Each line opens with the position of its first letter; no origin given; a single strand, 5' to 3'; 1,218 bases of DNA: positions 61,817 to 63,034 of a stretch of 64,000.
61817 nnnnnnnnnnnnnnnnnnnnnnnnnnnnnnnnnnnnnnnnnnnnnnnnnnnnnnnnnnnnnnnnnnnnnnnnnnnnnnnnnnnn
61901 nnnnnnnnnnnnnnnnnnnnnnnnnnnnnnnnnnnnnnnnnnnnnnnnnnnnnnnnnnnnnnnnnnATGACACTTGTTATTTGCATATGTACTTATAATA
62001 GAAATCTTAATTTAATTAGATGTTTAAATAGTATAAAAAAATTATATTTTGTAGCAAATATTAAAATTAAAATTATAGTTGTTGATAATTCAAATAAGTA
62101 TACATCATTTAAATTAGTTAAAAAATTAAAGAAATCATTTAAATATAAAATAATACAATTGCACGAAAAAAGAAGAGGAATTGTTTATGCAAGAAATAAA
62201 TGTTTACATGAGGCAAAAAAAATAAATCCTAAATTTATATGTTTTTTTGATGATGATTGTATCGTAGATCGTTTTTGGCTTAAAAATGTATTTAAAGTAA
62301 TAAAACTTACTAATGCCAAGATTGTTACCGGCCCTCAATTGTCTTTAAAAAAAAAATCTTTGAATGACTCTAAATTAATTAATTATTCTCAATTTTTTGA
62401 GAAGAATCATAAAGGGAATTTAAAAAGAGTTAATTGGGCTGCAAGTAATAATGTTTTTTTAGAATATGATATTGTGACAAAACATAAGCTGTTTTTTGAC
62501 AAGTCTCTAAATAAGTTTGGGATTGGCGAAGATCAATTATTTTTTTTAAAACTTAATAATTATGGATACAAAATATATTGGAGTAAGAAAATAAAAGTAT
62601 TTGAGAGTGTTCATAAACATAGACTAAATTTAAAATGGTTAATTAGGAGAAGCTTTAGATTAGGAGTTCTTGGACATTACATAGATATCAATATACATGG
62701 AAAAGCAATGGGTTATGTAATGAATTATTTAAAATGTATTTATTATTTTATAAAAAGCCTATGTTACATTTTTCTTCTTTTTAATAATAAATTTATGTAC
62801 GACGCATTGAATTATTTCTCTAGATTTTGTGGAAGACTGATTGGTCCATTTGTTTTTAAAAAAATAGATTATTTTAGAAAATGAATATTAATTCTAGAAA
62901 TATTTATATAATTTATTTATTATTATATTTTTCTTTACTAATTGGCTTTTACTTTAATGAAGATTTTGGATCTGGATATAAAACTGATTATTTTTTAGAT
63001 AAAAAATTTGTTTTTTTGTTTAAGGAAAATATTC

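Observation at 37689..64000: Envelope-glycan island of at least 26 kb built around polyprenyl-phosphate-sugar synthases and many GT-C-like membrane proteins, with no recognisable Wzx/Wzy/Wzz or ABC exporter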

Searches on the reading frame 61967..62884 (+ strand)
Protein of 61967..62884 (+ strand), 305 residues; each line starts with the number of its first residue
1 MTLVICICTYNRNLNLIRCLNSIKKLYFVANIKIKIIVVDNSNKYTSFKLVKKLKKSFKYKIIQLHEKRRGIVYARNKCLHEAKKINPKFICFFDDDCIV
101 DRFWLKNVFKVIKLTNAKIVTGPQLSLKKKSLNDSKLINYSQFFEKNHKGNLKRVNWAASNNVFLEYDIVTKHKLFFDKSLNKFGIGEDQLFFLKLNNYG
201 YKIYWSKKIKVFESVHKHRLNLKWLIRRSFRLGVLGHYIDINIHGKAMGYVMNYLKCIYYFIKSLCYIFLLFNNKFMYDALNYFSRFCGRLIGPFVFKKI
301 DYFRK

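Call 6: search_protein_families(library=pfam, max_evalue=0.01, proteins=[window:61967-62884:+])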
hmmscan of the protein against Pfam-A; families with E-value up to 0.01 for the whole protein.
window:61967-62884:+ (305 aa): 3 families
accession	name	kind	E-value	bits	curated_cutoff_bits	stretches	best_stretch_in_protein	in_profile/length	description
PF00535.33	Glycos_transf_2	-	3.4e-18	66.6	23.3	1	5-148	2-138/168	Glycosyl transferase family 2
PF13641.12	Glyco_tranf_2_3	-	2.3e-07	31.5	27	1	5-139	5-133/230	Glycosyltransferase like family 2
PF20691.3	TAGT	-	0.0024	18.3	27.5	1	36-100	31-94/205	TET-Associated Glycosyltransferase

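Call 10: find_encoding_contigs(protein=window:61967-62884:+, flank=10000, max_places=6)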
Protein window:61967-62884:+ (305 aa): 2 contigs read that carry it; 1 place shown.
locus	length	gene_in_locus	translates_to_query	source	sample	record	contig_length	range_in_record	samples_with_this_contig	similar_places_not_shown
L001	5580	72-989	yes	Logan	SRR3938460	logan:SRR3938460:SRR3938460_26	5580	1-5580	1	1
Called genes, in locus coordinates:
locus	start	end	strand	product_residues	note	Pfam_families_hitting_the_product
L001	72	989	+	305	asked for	PF00535:Glycos_transf_2, PF13641:Glyco_tranf_2_3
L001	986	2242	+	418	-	-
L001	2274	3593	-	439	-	PF04932:Wzy_C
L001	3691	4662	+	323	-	PF01370:Epimerase, PF04321:RmlD_sub_bind, PF16363:GDP_Man_Dehyd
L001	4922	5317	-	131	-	-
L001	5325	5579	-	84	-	?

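Call 13: find_related_loci(query=window:61967-62884:+, collection=genome_contigs, flank=10000)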
Query window:61967-62884:+ (305 aa) in genome_contigs; peptide patterns used: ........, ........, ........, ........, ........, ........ (x = any residue, [..] = any of these).
88 stretches matched a pattern; 2 encode a relative of the query (tblastn E <= 1e-3); 2 distinct loci.
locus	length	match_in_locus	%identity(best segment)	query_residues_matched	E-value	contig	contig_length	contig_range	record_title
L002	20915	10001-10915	78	1-305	1e-148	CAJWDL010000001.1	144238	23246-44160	MAG TPA_asm: uncultured Candidatus Pelagibacter sp. isolate ERR599062_bin.175_MetaBAT_v2.12.1_MAG genome assembly, conti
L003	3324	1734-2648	76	1-305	1e-151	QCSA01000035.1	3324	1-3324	Pelagibacteraceae bacterium AG-464-P07 Ga0172185_135, whole genome shotgun sequence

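Call 50: search_protein_families(library=pfam, max_evalue=0.01, proteins=[L001:986-2242:+, L001:2274-3593:-, L001:3691-4662:+, L001:4922-5317:-, L002:5258-5881:-, L002:5975-7123:-, L002:7239-7940:-])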
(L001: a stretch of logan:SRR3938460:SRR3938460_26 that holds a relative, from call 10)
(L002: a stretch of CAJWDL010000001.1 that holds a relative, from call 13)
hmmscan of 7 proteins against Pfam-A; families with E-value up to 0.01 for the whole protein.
L001:986-2242:+ (418 aa): 0 families

L001:2274-3593:- (439 aa): 1 family
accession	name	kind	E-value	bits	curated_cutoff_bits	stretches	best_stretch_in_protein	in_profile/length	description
PF04932.20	Wzy_C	-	1.1e-15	58.2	31.7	1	190-367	1-148/149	O-Antigen ligase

L001:3691-4662:+ (323 aa): 3 families
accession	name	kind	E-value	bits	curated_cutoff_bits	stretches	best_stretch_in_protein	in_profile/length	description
PF01370.27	Epimerase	-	4e-60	203.6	20.9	1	10-238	1-235/240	NAD dependent epimerase/dehydratase family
PF16363.11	GDP_Man_Dehyd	-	1.2e-16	61.5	27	1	42-314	58-332/332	GDP-mannose 4,6 dehydratase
PF04321.23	RmlD_sub_bind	-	2.1e-10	40.6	27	1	9-67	2-59/287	RmlD substrate binding domain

L001:4922-5317:- (131 aa): 0 families

L002:5258-5881:- (208 aa): 1 family
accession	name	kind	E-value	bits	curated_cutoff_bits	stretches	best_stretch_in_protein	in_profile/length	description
PF00535.33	Glycos_transf_2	-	4.1e-23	82.6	23.3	1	5-169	2-167/168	Glycosyl transferase family 2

L002:5975-7123:- (383 aa): 0 families

L002:7239-7940:- (234 aa): 0 families

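Call 59: find_related_loci(query=A4, collection=genome_contigs, flank=6000)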
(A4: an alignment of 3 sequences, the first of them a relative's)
Query A4 (418 aa) in genome_contigs; peptide patterns used: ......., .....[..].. (x = any residue, [..] = any of these).
288 stretches matched a pattern; 5 encode a relative of the query (tblastn E <= 1e-3); 5 distinct loci.
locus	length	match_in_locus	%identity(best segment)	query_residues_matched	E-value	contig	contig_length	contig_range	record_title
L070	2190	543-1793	72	1-417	0e+0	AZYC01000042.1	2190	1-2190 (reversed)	Alpha proteobacterium SCGC AAA288-G21 IBGYDRAFT_NODE-unique_42_len_2190.42_C, whole genome shotgun sequence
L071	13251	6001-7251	71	1-417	0e+0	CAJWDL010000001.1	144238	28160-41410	MAG TPA_asm: uncultured Candidatus Pelagibacter sp. isolate ERR599062_bin.175_MetaBAT_v2.12.1_MAG genome assembly, conti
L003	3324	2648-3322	78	1-225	5e-115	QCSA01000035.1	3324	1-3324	Pelagibacteraceae bacterium AG-464-P07 Ga0172185_135, whole genome shotgun sequence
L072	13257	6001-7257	48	1-415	2e-100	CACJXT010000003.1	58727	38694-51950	uncultured Pelagibacteraceae bacterium isolate AG-453-E13 genome assembly, contig: AG-453-E13_NODE_3, whole genome shotg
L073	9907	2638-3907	58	1-415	3e-112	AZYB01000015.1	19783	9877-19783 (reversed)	Alpha proteobacterium SCGC AAA288-N07 IBICDRAFT_NODE-unique_15_len_19783.15_C, whole genome shotgun sequence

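Call 66: search_solved_structures(query=A6, max_evalue=10, show_alignments=2)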
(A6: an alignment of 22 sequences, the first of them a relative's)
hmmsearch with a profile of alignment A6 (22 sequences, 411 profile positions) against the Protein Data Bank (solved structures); distinct sequences matched with E-value up to 10: 0.

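Call 68: search_protein_families(library=pfam, alignment_id=A6, max_evalue=0.01)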
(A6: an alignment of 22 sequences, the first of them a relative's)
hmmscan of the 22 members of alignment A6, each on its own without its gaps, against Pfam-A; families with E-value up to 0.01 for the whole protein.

A. member 1, L001:986-2239:+ (418 aa): 0 families

B. families by the number of members that match (of 22 scanned): 0 families

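Call 76: search_protein_families(library=pfam, max_evalue=0.001, proteins=[L002:5153-5887:-])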
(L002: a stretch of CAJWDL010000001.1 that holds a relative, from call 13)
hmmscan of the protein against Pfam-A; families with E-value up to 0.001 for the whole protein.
L002:5153-5887:- (244 aa): 1 family
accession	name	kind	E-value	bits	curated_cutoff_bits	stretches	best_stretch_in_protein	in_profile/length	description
PF00535.33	Glycos_transf_2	-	6.4e-23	81.9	23.3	1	7-171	2-167/168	Glycosyl transferase family 2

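Call 77: search_protein_families(library=ncbifam, max_evalue=0.001, proteins=[L002:5153-5887:-, window:61967-62884:+, L001:2274-3593:-, L001:3691-4662:+])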
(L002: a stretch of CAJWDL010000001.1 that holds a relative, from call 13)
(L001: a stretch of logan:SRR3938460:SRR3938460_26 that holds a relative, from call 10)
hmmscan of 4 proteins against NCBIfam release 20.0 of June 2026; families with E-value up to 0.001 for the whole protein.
L002:5153-5887:- (244 aa): 10 families
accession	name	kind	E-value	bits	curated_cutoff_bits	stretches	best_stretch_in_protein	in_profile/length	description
NF058614.1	PPMAGASynPpgS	equivalog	3.7e-17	62.5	370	1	6-200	3-190/226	polyprenyl-phospho-N-acetylgalactosaminyl synthase PpgS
TIGR04182.1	glyco_TIGR04182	equivalog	4e-12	46.1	325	1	5-213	2-197/293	S-layer glycoprotein N-glycosyltransferase AglJ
NF047588.1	GlcsyltransPgfSStrep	equivalog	2.7e-11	43.2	500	1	4-173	2-169/308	glycosyltransferase PgfS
TIGR04283.1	glyco_like_mftF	equivalog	6.2e-07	29.2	182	1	5-94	1-85/221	TIGR04283 family arsenosugar biosynthesis glycosyltransferase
NF007986.1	PRK10714.1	equivalog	1.1e-06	27.9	529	1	2-223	5-217/316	undecaprenyl-phosphate 4-deoxy-4-formamido-L-arabinose transferase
NF041391.1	DPhHxTase_Halo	equivalog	2e-05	23.7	375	1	11-210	3-187/213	dolichyl-phosphate hexose transferase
NF047683.1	TeichurnBiosyTuaG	equivalog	5.8e-05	22.9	400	1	4-112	7-115/252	teichuronic acid biosynthesis protein TuaG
TIGR03937.1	PgaC_IcaA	equivalog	6.7e-05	22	422.3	1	3-93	45-135/407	poly-beta-1,6-N-acetyl-D-glucosamine synthase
TIGR03469.1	HpnB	hypoth_equivalog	9.2e-05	21.6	379.25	1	4-115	45-167/386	hopene-associated glycosyltransferase HpnB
TIGR03965.1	mycofact_glyco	equivalog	0.00027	20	280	1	3-91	74-164/467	mycofactocin biosynthesis glycosyltransferase MftF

window:61967-62884:+ (305 aa): 8 families
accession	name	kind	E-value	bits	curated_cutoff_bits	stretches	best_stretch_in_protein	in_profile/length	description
NF038302.1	EPS_HpsE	equivalog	3.9e-23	81.9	300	1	2-280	2-288/307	hormogonium polysaccharide biosynthesis glycosyltransferase HpsE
TIGR03965.1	mycofact_glyco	equivalog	9e-13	47.9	280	1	5-230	78-295/467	mycofactocin biosynthesis glycosyltransferase MftF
NF041394.1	GtaseAglG_Halo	equivalog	1.2e-11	44.5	440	1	3-243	5-245/304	glucosyl-dolichyl phosphate glucuronosyltransferase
NF041875.1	EPS_EpsD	equivalog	1.7e-10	40.8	370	1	5-232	3-223/325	exopolysaccharide biosynthesis glycosyltransferase EpsD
TIGR01556.1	rhamnosyltran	subfamily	2.2e-09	36.9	200.55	1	9-221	2-208/281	rhamnosyltransferase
TIGR04440.1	glyco_TIGR04440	domain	3e-09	36.9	70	1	3-171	2-168/215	TIGR00180 family glycosyltransferase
NF038299.1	EPS_HpsN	equivalog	1.8e-07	30.4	425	1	3-208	3-215/317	hormogonium polysaccharide biosynthesis glycosyltransferase HpsN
NF047683.1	TeichurnBiosyTuaG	equivalog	0.00035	20.3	400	1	5-99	10-98/252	teichuronic acid biosynthesis protein TuaG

L001:2274-3593:- (439 aa): 0 families

L001:3691-4662:+ (323 aa): 13 families
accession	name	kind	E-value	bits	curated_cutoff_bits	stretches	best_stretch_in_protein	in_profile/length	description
NF047922.1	GDPFucSynFcl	equivalog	4.4e-114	381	500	1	6-321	1-304/308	GDP-L-fucose synthase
TIGR01181.1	dTDP_gluc_dehyt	equivalog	1.2e-17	64.1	365.1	1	41-320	55-313/321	dTDP-glucose 4,6-dehydratase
TIGR01179.1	galE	equivalog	1.4e-15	57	262.3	1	44-320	55-327/332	UDP-glucose 4-epimerase GalE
TIGR04180.1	EDH_00030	hypoth_equivalog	5.1e-13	48.7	475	1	62-281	73-267/297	NAD-dependent 4,6-dehydratase LegB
TIGR02622.1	CDP_4_6_dhtase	equivalog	6e-08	32.2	278.45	0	6-31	3-28/352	CDP-glucose 4,6-dehydratase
NF011728.1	PRK15181.1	equivalog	3e-07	29.8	760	1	86-321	116-340/348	Vi polysaccharide biosynthesis UDP-N-acetylglucosaminuronic acid C-4 epimerase TviC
TIGR01214.1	rmlD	equivalog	3.6e-07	29.6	224.05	1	9-67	1-58/285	dTDP-4-dehydrorhamnose reductase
NF007490.0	PRK10084.1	subfamily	6.5e-07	28.6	649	1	182-320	201-336/361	dTDP-glucose 4,6-dehydratase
NF007582.0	PRK10217.1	equivalog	1.1e-06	28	698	1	182-319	194-332/355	dTDP-glucose 4,6-dehydratase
TIGR02197.1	heptose_epim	equivalog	9.2e-06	25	274.6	1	10-233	1-234/316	ADP-glyceromanno-heptose 6-epimerase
NF008872.0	PRK11908.1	equivalog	4.2e-05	22.7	294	0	92-319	100-336/349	bifunctional UDP-4-keto-pentose/UDP-xylose synthase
TIGR01777.1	yfcH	hypoth_equivalog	4.8e-05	23.1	207.35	0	10-126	1-127/292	TIGR01777 family oxidoreductase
NF005754.0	PRK07578.1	equivalog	0.00019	21.3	167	1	8-70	1-66/200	short chain dehydrogenase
